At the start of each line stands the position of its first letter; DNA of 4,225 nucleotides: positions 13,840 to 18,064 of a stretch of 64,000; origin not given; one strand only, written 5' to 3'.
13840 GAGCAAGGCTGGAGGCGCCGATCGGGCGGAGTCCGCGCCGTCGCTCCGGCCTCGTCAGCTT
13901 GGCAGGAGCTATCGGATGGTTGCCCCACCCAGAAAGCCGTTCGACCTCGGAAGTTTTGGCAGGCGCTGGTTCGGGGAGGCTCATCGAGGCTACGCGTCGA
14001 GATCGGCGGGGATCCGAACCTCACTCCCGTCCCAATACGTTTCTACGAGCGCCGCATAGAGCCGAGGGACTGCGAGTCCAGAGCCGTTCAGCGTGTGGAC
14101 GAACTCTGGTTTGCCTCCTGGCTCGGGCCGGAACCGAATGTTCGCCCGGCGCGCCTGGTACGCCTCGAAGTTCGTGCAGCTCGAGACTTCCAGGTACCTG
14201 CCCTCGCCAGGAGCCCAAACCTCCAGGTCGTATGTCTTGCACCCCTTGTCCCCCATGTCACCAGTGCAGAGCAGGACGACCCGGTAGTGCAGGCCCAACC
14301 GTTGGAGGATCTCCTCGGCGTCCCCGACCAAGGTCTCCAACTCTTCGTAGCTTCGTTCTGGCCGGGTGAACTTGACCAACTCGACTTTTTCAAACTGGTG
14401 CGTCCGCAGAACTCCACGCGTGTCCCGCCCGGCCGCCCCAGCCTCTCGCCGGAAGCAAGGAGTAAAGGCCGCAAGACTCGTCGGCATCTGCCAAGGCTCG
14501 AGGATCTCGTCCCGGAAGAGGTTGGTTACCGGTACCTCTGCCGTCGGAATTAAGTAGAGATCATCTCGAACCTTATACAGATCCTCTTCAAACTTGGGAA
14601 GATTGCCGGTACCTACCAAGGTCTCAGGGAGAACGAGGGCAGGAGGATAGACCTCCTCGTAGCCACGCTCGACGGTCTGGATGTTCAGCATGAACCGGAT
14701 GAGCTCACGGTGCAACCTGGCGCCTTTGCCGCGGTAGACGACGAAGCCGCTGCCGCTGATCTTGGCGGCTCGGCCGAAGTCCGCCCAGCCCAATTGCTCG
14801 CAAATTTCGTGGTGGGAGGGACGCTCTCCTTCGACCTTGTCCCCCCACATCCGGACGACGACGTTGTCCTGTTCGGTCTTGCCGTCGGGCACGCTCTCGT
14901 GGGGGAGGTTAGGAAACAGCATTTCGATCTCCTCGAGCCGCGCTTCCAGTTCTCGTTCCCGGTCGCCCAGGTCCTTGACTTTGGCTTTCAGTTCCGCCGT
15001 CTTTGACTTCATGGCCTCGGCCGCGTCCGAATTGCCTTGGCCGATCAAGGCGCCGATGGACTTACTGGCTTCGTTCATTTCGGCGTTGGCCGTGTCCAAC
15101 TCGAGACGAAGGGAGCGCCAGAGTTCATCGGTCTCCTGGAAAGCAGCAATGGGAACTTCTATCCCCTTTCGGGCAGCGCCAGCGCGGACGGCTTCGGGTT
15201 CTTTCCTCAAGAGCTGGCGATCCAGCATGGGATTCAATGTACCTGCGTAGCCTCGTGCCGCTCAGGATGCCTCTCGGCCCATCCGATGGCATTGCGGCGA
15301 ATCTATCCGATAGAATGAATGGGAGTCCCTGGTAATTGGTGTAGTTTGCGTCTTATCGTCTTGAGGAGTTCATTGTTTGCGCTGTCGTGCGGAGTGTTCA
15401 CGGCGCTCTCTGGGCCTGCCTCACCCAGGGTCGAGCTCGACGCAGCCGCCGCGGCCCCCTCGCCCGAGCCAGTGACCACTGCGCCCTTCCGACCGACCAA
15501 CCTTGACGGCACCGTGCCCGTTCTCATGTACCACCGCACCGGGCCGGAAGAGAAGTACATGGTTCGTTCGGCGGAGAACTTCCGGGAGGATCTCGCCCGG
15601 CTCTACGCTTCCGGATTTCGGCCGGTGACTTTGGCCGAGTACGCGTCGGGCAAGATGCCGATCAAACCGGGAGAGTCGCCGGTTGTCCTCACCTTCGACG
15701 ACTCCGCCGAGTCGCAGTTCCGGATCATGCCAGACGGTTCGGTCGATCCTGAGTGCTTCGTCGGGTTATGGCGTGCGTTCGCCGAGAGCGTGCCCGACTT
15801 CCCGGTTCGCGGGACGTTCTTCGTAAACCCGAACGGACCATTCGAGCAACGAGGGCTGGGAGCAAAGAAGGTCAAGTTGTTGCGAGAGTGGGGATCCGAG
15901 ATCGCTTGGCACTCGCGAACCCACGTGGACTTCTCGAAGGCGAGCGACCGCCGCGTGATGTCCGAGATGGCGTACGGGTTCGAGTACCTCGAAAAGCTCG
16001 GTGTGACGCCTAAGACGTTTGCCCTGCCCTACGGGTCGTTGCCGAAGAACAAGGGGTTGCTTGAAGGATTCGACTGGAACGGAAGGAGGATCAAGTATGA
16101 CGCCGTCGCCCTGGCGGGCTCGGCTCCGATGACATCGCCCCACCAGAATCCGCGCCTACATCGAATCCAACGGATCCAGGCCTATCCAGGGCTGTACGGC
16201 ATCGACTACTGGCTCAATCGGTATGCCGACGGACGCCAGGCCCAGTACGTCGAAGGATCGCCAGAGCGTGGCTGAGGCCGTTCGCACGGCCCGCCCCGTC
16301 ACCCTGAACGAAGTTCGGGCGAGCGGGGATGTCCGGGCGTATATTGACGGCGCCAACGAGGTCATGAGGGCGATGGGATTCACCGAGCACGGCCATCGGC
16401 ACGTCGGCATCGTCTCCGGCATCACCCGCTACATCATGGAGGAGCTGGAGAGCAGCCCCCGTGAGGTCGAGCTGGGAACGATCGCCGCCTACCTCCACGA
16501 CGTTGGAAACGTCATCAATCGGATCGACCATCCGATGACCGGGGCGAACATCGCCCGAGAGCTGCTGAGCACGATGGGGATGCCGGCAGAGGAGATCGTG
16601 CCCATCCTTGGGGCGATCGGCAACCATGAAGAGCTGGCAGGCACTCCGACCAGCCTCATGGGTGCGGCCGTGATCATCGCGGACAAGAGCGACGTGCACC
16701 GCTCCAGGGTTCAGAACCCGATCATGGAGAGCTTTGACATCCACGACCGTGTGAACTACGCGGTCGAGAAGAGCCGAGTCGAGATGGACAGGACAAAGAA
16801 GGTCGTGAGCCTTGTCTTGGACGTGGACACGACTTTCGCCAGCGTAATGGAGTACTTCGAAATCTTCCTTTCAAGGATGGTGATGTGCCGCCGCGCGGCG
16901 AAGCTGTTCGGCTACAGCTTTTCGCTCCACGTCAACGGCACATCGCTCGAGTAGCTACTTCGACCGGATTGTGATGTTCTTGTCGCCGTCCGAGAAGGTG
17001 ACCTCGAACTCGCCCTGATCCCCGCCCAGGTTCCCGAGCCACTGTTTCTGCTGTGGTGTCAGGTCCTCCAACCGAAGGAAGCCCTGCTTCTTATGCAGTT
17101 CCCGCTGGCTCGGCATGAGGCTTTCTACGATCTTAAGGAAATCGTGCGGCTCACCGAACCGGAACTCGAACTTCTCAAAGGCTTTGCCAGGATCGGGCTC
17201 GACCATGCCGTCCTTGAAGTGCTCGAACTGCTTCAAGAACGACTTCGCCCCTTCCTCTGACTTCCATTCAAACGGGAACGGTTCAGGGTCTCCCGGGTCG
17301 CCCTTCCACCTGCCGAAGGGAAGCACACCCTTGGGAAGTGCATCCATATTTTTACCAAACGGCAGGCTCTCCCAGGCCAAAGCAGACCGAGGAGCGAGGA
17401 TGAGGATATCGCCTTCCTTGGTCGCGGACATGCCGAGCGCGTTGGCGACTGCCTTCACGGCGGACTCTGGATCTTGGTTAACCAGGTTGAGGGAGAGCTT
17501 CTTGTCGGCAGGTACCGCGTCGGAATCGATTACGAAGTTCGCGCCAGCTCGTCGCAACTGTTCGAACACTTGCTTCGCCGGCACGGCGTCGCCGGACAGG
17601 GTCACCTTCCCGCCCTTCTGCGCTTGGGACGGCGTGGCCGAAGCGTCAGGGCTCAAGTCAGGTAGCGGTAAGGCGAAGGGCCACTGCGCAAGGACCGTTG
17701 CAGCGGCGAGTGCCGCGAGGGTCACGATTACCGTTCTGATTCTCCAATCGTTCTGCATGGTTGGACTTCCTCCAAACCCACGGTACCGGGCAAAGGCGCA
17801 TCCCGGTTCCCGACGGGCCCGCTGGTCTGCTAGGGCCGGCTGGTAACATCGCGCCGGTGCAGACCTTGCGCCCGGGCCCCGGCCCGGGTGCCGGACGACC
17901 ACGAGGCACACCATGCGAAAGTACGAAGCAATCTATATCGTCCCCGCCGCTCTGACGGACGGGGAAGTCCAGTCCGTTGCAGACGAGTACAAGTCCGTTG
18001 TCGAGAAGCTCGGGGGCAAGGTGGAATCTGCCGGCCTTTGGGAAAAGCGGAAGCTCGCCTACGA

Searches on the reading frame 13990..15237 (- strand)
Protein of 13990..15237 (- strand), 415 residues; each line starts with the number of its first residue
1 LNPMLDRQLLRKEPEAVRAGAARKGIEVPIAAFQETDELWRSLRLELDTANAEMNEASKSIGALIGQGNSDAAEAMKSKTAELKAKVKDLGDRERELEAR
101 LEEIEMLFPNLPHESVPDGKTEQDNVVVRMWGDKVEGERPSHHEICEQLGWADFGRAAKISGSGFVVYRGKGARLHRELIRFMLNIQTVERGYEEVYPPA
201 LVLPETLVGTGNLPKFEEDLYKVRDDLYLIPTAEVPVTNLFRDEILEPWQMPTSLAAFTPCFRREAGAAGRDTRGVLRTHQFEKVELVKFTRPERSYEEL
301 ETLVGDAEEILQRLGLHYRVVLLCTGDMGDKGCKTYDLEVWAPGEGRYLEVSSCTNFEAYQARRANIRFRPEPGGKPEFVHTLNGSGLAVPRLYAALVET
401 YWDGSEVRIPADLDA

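Call 3: search_protein_families(library=pfam, proteins=[window:13990-15237:-])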
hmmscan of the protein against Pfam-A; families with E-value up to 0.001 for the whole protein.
window:13990-15237:- (415 aa): 2 families
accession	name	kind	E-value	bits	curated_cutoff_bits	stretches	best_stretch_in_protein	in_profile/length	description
PF00587.30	tRNA-synt_2b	-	2.6e-39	135.6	29.3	1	224-401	8-179/179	tRNA synthetase class II core domain (G, H, P, S and T)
PF02403.27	Seryl_tRNA_N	-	6.5e-21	75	28.2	1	4-112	1-108/108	Seryl-tRNA synthetase N-terminal domain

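Call 4: search_protein_families(library=ncbifam, proteins=[window:13990-15237:-])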
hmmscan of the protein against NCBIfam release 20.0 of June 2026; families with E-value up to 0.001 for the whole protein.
window:13990-15237:- (415 aa): 6 families
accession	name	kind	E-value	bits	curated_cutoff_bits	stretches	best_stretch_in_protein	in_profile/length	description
TIGR00414.1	serS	equivalog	3.6e-136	454.5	301.65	1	4-413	1-414/418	serine--tRNA ligase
TIGR00418.1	thrS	equivalog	5.5e-13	48.7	383.65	1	140-321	171-350/565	threonine--tRNA ligase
NF006625.0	PRK09194.1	equivalog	1.4e-08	34.2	558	1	190-353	63-226/559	proline--tRNA ligase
TIGR00409.1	proS_fam_II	equivalog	5.3e-06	25.6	306.7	1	195-338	68-212/568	proline--tRNA ligase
NF002120.0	PRK00960.1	equivalog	5.5e-06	25.2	611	0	225-320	308-401/518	serine--tRNA ligase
TIGR00415.1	serS_MJ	equivalog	0.00033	19.2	489.55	0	223-320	304-398/518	serine--tRNA ligase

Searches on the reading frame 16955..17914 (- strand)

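Call 50: search_protein_families(library=pfam, proteins=[window:16955-17914:-], max_evalue=0.001)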
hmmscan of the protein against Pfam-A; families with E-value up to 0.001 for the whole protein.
window:16955-17914:- (319 aa): 1 family
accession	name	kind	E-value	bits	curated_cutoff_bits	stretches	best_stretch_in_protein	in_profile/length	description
PF07660.19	STN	-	1.7e-06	28.1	28.4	1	126-175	2-51/52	Secretin and TonB N terminus short domain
